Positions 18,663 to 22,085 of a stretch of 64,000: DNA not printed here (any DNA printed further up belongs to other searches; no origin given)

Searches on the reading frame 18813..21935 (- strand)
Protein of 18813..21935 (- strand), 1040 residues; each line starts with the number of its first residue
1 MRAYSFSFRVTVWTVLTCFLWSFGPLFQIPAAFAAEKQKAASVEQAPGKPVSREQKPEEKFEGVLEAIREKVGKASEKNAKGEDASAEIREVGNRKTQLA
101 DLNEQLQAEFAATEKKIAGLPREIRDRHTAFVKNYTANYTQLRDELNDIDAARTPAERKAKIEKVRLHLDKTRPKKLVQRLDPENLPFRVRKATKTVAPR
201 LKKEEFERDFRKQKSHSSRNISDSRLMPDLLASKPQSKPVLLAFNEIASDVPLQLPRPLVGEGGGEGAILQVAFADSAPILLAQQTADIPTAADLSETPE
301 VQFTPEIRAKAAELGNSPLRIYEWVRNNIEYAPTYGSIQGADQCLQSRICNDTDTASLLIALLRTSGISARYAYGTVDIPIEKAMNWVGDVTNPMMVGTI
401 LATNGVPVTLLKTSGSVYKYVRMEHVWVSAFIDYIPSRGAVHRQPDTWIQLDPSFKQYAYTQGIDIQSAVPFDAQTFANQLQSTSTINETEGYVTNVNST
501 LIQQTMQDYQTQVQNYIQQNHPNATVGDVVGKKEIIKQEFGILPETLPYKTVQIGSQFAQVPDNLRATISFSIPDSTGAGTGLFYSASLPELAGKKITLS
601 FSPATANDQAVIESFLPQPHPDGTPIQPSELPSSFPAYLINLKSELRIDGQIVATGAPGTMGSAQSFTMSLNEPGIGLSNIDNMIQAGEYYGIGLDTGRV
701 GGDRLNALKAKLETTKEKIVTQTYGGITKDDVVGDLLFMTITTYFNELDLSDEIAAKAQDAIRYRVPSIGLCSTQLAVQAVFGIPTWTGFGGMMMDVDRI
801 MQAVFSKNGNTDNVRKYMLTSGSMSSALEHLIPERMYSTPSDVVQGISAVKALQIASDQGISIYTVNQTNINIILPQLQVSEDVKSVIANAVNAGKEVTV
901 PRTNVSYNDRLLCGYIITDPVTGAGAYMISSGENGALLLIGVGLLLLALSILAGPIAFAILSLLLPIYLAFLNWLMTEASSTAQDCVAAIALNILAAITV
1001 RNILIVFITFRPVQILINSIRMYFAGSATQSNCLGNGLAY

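Call 5: search_protein_families(library=pfam, proteins=[window:18813-21935:-], max_evalue=0.01)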
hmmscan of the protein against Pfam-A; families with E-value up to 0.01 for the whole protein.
window:18813-21935:- (1040 aa): 1 family
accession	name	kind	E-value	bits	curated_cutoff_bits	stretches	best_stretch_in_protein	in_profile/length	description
PF01841.26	Transglut_core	-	8.9e-14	52.1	23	1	303-453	3-108/108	Transglutaminase-like superfamily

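Call 10: search_protein_families(library=padloc, proteins=[window:18813-21935:-], max_evalue=0.01)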
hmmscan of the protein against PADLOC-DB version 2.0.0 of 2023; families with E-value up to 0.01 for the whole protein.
window:18813-21935:- (1040 aa): 0 families

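Call 11: search_protein_families(library=ncbifam, proteins=[window:18813-21935:-], max_evalue=0.01)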
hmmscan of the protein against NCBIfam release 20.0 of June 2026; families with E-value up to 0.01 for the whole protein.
window:18813-21935:- (1040 aa): 0 families

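Call 18: find_related_loci(query=A1, collection=genome_contigs, flank=10000)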
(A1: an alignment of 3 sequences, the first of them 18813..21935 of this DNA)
Query A1 (1040 aa) in genome_contigs; peptide patterns used: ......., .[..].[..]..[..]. (x = any residue, [..] = any of these).
308 stretches matched a pattern; 27 encode a relative of the query (tblastn E <= 1e-3); 26 distinct loci.
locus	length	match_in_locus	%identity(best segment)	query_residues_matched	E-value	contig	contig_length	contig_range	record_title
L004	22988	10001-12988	59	1-972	0e+0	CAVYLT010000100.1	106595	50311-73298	MAG: Nitrospirota bacterium isolate MFD01299.bin.2.211 genome assembly, contig: contig_7935, whole genome shotgun sequen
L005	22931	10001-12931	58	1-961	0e+0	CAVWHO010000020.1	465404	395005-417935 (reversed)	MAG: Nitrospirota bacterium isolate MFD01299.bin.1.129 genome assembly, contig: contig_7980, whole genome shotgun sequen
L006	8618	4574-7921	52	1-1022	0e+0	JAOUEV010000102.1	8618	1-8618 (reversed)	MAG: Nitrospirota bacterium isolate 4_1_July_SF_Bin20 4_1_July_SF_Bin20_scaffold_4256_c1, whole genome shotgun sequence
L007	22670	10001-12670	49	9-939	0e+0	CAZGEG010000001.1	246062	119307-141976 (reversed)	MAG TPA_asm: uncultured Geobacter sp. isolate SRP302447_co2_789 genome assembly, contig: NODE_157_length_246062_cov_243.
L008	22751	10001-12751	48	1-960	0e+0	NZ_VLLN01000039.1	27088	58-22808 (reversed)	Geobacter argillaceus strain ATCC BAA-1139 Ga0052872_scaffold00039.39, whole genome shotgun sequence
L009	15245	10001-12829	46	11-1007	0e+0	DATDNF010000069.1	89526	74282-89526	MAG TPA_asm: Geobacteraceae bacterium isolate SMAG_U430 k141_929060, whole genome shotgun sequence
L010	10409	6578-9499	60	1-978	0e+0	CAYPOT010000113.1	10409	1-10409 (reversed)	MAG TPA_asm: uncultured Nitrospiraceae bacterium isolate ERP113451_co1_289 genome assembly, contig: NODE_7886_length_104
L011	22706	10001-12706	49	1-931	0e+0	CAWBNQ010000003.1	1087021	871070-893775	MAG: Nitrospirota bacterium isolate MFD01299.bin.1.15 genome assembly, contig: contig_22949, whole genome shotgun sequen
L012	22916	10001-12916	46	9-1012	0e+0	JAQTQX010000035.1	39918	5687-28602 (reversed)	MAG: Desulfuromonadaceae bacterium isolate STB_15 NODE_2081_length_39918_cov_5.547385_Sandtown_B, whole genome shotgun s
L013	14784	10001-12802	46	9-983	0e+0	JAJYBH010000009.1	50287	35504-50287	MAG: Deltaproteobacteria bacterium isolate BP8.bin69 NODE_817_length_50287_cov_1.948704, whole genome shotgun sequence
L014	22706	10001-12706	43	1-936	0e+0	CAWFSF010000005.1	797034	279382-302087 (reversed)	MAG: Nitrospirota bacterium isolate MFD00905.bin.2.216 genome assembly, contig: contig_762, whole genome shotgun sequenc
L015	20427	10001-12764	62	1-941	0e+0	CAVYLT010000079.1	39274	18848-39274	MAG: Nitrospirota bacterium isolate MFD01299.bin.2.211 genome assembly, contig: contig_57783, whole genome shotgun seque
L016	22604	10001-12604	39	9-960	0e+0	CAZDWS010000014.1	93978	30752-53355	MAG TPA_asm: uncultured Geobacteraceae bacterium isolate SRP302447_co3_257 genome assembly, contig: NODE_638_length_9397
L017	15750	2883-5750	41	1-936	0e+0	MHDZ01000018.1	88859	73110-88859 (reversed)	MAG: Nitrospirae bacterium GWC2_57_13 gwc2_scaffold_1514, whole genome shotgun sequence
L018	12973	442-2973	40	16-930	0e+0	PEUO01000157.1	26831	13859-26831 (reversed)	MAG: Deltaproteobacteria bacterium CG03_land_8_20_14_0_80_45_14 CG03_land_8_20_14_0.80_scaffold_483_c, whole genome shot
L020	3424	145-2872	50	96-1040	0e+0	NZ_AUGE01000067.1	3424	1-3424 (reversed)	Citrifermentans bremense R1 K419DRAFT_scaffold00065.65_C, whole genome shotgun sequence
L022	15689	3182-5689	35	15-930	8e-153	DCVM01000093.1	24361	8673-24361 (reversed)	MAG TPA_asm: Syntrophaceae bacterium UBA2188 UBA2188_contig_16288, whole genome shotgun sequence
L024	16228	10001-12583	32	9-975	1e-132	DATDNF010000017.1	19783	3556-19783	MAG TPA_asm: Geobacteraceae bacterium isolate SMAG_U430 k141_737925, whole genome shotgun sequence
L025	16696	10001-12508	32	54-995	9e-130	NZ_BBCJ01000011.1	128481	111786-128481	Geotalea toluenoxydans JCM 15764, whole genome shotgun sequence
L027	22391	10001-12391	56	56-936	6e-104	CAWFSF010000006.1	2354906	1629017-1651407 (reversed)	MAG: Nitrospirota bacterium isolate MFD00905.bin.2.216 genome assembly, contig: contig_8104, whole genome shotgun sequen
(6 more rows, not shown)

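Call 21: find_related_loci(query=A1, collection=metagenome_contigs, flank=8000)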
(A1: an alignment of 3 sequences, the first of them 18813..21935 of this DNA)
Query A1 (1040 aa) in metagenome_contigs; peptide patterns used: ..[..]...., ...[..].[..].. (x = any residue, [..] = any of these).
598 stretches matched a pattern (row limit reached: there are more); 56 encode a relative of the query (tblastn E <= 1e-3); 56 distinct loci.
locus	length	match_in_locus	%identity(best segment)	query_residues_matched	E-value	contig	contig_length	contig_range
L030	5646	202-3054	60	60-967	0e+0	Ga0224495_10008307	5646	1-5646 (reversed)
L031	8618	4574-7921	52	1-1022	0e+0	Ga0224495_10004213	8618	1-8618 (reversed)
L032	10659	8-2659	62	116-965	0e+0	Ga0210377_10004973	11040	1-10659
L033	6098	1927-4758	56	1-942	0e+0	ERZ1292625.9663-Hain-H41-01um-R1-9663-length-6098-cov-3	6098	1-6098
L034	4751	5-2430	61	181-987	0e+0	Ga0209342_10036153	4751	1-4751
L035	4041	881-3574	49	15-951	0e+0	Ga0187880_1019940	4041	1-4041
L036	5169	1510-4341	49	1-938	0e+0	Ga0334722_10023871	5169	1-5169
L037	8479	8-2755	46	1-950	0e+0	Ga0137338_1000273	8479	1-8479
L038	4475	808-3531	48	1-946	0e+0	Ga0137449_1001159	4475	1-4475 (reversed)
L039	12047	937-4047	44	1-1018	0e+0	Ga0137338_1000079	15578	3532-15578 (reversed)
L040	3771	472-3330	46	1-937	0e+0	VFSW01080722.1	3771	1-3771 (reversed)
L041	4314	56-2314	54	269-1004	0e+0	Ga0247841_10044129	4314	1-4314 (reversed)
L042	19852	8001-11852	46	8-955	0e+0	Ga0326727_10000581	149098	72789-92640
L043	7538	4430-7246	44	1-938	0e+0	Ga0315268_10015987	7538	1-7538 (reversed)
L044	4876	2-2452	46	113-937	0e+0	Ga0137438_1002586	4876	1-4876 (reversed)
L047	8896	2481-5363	42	1-937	0e+0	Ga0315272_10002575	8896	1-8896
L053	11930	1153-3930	40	1-936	0e+0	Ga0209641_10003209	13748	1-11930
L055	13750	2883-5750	41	1-936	0e+0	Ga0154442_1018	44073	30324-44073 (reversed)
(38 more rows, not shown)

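Call 56: find_homologous_proteins(query=window:18813-21935:-, max_evalue=1e-10)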
Query window:18813-21935:- (1040 aa): 1176 proteins with E <= 1e-10 among 8000 candidates; the best 120 are listed.
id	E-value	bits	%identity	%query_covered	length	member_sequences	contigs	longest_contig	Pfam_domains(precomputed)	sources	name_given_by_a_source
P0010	0.0e+0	2319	100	100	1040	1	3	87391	PF01841.26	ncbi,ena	ncbi:MAG: transglutaminase domain-containing protein [Nitrospirota bacterium]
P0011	0.0e+0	1331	63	95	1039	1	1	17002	PF01841.26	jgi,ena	-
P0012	0.0e+0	1308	61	96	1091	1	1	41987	PF01841.26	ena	-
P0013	0.0e+0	1287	61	95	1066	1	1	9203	PF01841.26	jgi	jgi:transglutaminase-like putative cysteine protease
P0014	0.0e+0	1278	60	93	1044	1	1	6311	PF01841.26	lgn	-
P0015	0.0e+0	1276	61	92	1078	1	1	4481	PF01841.26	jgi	jgi:transglutaminase-like putative cysteine protease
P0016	0.0e+0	1253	60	94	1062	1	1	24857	PF01841.26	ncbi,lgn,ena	-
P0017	0.0e+0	1219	59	93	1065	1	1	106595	PF01841.26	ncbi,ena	-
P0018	0.0e+0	1214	60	90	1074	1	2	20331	PF01841.26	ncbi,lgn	-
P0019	0.0e+0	1206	59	94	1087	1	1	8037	PF01841.26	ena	-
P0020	0.0e+0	1195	58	92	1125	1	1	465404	PF01841.26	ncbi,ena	-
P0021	0.0e+0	1194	58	92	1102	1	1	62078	PF01841.26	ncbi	-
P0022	0.0e+0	1193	58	91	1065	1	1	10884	PF01841.26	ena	-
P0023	0.0e+0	1183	55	96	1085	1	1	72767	PF01841.26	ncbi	-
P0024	0.0e+0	1178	59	90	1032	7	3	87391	PF01841.26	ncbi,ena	-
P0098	2.2e-261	888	48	93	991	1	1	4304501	PF01841.26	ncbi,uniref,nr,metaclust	ncbi:transglutaminase/protease-like domain protein [Geotalea daltonii FRC-32]|uniref:Transglutaminas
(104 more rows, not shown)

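Call 65: search_protein_families(library=pfam, proteins=[L024:12470-13114:+, L025:12359-12997:+, L014:12719-13357:+, L053:3943-4611:+, L055:5763-6527:+, L012:5872-6540:+, L016:12542-13156:+, L022:5720-6226:+, L027:12404-12937:+, L005:12869-13375:+], max_evalue=0.01)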
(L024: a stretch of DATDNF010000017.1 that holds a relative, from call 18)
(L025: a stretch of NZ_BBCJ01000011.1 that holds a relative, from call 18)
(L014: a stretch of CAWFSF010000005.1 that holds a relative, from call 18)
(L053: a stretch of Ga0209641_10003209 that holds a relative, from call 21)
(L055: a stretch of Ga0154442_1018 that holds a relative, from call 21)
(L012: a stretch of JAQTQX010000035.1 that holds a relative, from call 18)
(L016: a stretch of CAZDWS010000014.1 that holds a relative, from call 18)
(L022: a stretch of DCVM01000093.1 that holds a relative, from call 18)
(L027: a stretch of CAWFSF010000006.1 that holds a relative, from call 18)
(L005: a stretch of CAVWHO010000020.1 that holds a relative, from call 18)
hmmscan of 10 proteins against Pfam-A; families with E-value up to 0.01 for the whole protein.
L024:12470-13114:+ (215 aa): 0 families

L025:12359-12997:+ (213 aa): 0 families

L014:12719-13357:+ (213 aa): 2 families
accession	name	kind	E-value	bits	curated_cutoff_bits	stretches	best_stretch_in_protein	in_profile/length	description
PF05257.22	CHAP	-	0.00012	23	26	1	52-146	4-69/81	CHAP domain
PF00877.26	NLPC_P60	-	0.0028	18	23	1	59-174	15-96/105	NlpC/P60 family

L053:3943-4611:+ (223 aa): 3 families
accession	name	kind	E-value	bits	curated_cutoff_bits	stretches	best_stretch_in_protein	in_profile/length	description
PF05257.22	CHAP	-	2.1e-06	28.6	26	1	58-165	5-79/81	CHAP domain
PF00877.26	NLPC_P60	-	0.00015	22.1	23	1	65-177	16-91/105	NlpC/P60 family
PF06940.17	DUF1287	-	0.004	17.4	25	0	52-81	22-51/163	Domain of unknown function (DUF1287)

L055:5763-6527:+ (255 aa): 2 families
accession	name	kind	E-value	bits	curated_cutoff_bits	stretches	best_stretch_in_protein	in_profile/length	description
PF05257.22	CHAP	-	7.2e-05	23.6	26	1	53-166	5-77/81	CHAP domain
PF00877.26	NLPC_P60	-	0.00013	22.4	23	1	60-178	16-90/105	NlpC/P60 family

L012:5872-6540:+ (223 aa): 0 families

L016:12542-13156:+ (205 aa): 1 family
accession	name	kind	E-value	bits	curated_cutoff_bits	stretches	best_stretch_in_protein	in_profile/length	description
PF15633.11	Tox-ART-HYD1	-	0.0037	18.3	25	1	85-126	2-42/97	HYD1 signature containing ADP-ribosyltransferase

L022:5720-6226:+ (169 aa): 1 family
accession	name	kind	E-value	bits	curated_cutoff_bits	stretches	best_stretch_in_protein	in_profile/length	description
PF01464.25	SLT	-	0.0039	17.2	21.3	1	20-54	16-45/117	Transglycosylase SLT domain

L027:12404-12937:+ (178 aa): 1 family
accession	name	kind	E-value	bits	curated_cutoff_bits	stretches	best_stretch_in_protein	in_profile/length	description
PF00877.26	NLPC_P60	-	2.7e-08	34.1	23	1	39-131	2-79/105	NlpC/P60 family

L005:12869-13375:+ (169 aa): 0 families

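Call 73: predict_structure(alignment_id=A6)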
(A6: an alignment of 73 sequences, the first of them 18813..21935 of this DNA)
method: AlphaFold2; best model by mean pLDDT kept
length: 1040 residues; sequences in the alignment: 73
mean_pLDDT: 78.8   pTM: 0.66
mean pLDDT of the five models: 78.8, 77.0, 75.1, 75.1, 73.2
residues with pLDDT >= 90: 399; 70-90: 381; 50-70: 106; < 50: 154
segments of 3 or more residues with pLDDT < 50: 23-53, 177-192, 216-220, 222-227, 230-286, 437-444, 933-940, 1007-1010, 1024-1030, 1036-1040
pLDDT, mean of each block of 10 residues (from residue 1): 65 74 44 33 33 67 89 88 87 90 91 84 86 92 92 86 91 63 46 70 90 55 48 41 33 36 39 38 55 92 94 95 95 92 92 97 96 96 91 88 91 85 95 61 67 92 80 85 83 81 87 89 82 88 84 91 92 87 93 92 94 87 81 87 95 94 93 86 91 86 82 89 86 93 92 88 88 90 83 87 85 91 94 90 90 92 93 90 89 92 87 93 90 47 57 60 62 61 64 60 47 57 49 48
secondary structure, 60 per line:
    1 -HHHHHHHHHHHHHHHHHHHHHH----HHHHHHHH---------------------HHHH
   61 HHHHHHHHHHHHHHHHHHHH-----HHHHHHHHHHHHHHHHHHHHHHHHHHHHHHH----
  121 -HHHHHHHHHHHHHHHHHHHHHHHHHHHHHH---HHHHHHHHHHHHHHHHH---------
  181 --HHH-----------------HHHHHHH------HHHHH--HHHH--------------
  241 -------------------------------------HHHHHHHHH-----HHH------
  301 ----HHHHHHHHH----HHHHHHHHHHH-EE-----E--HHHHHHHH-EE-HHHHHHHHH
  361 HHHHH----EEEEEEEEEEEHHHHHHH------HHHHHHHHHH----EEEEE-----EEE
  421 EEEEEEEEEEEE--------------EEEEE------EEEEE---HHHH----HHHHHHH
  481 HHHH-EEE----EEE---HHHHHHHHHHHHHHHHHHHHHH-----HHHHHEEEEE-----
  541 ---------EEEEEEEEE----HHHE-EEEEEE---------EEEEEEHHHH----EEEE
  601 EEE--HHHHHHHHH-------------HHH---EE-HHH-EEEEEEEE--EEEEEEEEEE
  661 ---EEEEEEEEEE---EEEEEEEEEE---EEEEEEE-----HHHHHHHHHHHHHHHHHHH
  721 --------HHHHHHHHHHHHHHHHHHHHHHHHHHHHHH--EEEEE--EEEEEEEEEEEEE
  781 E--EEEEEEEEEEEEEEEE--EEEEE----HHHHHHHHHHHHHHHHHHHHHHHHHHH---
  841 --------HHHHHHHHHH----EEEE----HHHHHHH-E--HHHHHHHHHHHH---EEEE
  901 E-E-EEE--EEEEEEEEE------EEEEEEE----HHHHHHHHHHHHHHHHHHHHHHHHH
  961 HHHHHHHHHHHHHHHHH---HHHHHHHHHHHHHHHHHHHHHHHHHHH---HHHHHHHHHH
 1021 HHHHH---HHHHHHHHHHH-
elements in order (helices of 4 or more, strands of 3 or more residues): H2-23 H28-35 H57-80 H86-116 H122-151 H155-171 H203-209 H216-220 H223-226 H278-286 H305-313 H318-328 H340-347 H352-365 E370-380 H381-387 H394-403 E408-412 E418-432 E447-451 E458-462 H466-469 H474-484 E486-488 E493-495 H499-520 H526-530 E531-535 E550-558 E568-573 E583-588 H589-592 E597-603 H606-614 E641-648 E651-660 E664-673 E677-686 E690-696 H702-720 H729-758 E761-765 E768-781 E784-799 E802-806 H811-837 H849-858 E863-866 H871-877 H882-893 E897-901 E905-907 E910-918 E925-931 H936-977 H981-1007 H1011-1025 H1029-1039

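Call 75: search_solved_structures(query=A6, max_evalue=0.01)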
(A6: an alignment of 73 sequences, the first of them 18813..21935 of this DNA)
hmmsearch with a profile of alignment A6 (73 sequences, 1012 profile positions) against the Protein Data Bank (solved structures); distinct sequences matched with E-value up to 0.01: 0.

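Call 84: fold_search(model_id=the predicted structure, library=pdb)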
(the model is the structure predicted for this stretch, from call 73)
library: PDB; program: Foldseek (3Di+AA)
matches with E <= 10: 257; with E <= 0.001: 0
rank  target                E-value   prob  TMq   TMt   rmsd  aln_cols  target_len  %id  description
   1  1ggu_A                2.2e-03  0.57  0.08  0.11  25.1       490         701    9  HUMAN FACTOR XIII WITH CALCIUM BOUND IN THE ION SITE (released 1999-09-16)
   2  1ex0_B                2.6e-03  0.54  0.08  0.11  25.2       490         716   10  HUMAN FACTOR XIII, MUTANT W279F ZYMOGEN (released 2003-12-23)
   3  1l9n_A                4.2e-03  0.60  0.09  0.14  24.2       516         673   11  Three-dimensional structure of the human transglutaminase 3 enzyme: binding of calcium ions change structure for activ (released 2002-05-29)
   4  1fie_B                4.7e-03  0.63  0.09  0.13  26.1       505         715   10  RECOMBINANT HUMAN COAGULATION FACTOR XIII (released 1997-02-12)
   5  3isr_A                5.4e-03  1.00  0.09  0.33   4.8       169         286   21  The Crystal Structure of a Putative Cysteine Protease from Cytophaga hutchinsonii to 1.9A (released 2009-09-08)
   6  8oxv_A                5.6e-03  0.54  0.09  0.13  23.9       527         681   10  Transglutaminase 3 zymogen in complex with DH patient-derived Fab DH63-B02 (released 2023-10-18)
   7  8oxy_A                6.2e-03  0.57  0.10  0.14  24.0       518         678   12  Transglutaminase 3 without calcium in complex with DH patient-derived Fab DH63-B02 (released 2023-10-18)
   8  1f13_A                6.2e-03  0.38  0.08  0.11  26.9       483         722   10  RECOMBINANT HUMAN CELLULAR COAGULATION FACTOR XIII (released 1998-08-12)
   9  5mhl_A                6.5e-03  0.63  0.09  0.14  25.6       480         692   10  FXIIIa in complex with the inhibitor Mi0621 (released 2017-12-20)
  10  3s3j_A                6.5e-03  0.51  0.08  0.12  26.0       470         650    9  Transglutaminase 2 in complex with a novel inhibitor (released 2012-06-06)
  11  3isr_C                7.1e-03  1.00  0.10  0.34   5.4       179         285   20  The Crystal Structure of a Putative Cysteine Protease from Cytophaga hutchinsonii to 1.9A (released 2009-09-08)
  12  3isr_B                7.1e-03  1.00  0.10  0.33   6.1       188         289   20  The Crystal Structure of a Putative Cysteine Protease from Cytophaga hutchinsonii to 1.9A (released 2009-09-08)
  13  1evu_B                7.9e-03  0.44  0.08  0.12  27.2       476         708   10  HUMAN FACTOR XIII WITH CALCIUM BOUND IN THE ION SITE (released 2000-05-10)
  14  1evu_A                8.2e-03  0.38  0.08  0.12  26.5       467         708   12  HUMAN FACTOR XIII WITH CALCIUM BOUND IN THE ION SITE (released 2000-05-10)
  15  1g0d                  8.6e-03  0.60  0.09  0.14  23.8       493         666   10  CRYSTAL STRUCTURE OF RED SEA BREAM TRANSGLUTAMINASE (released 2001-05-23)
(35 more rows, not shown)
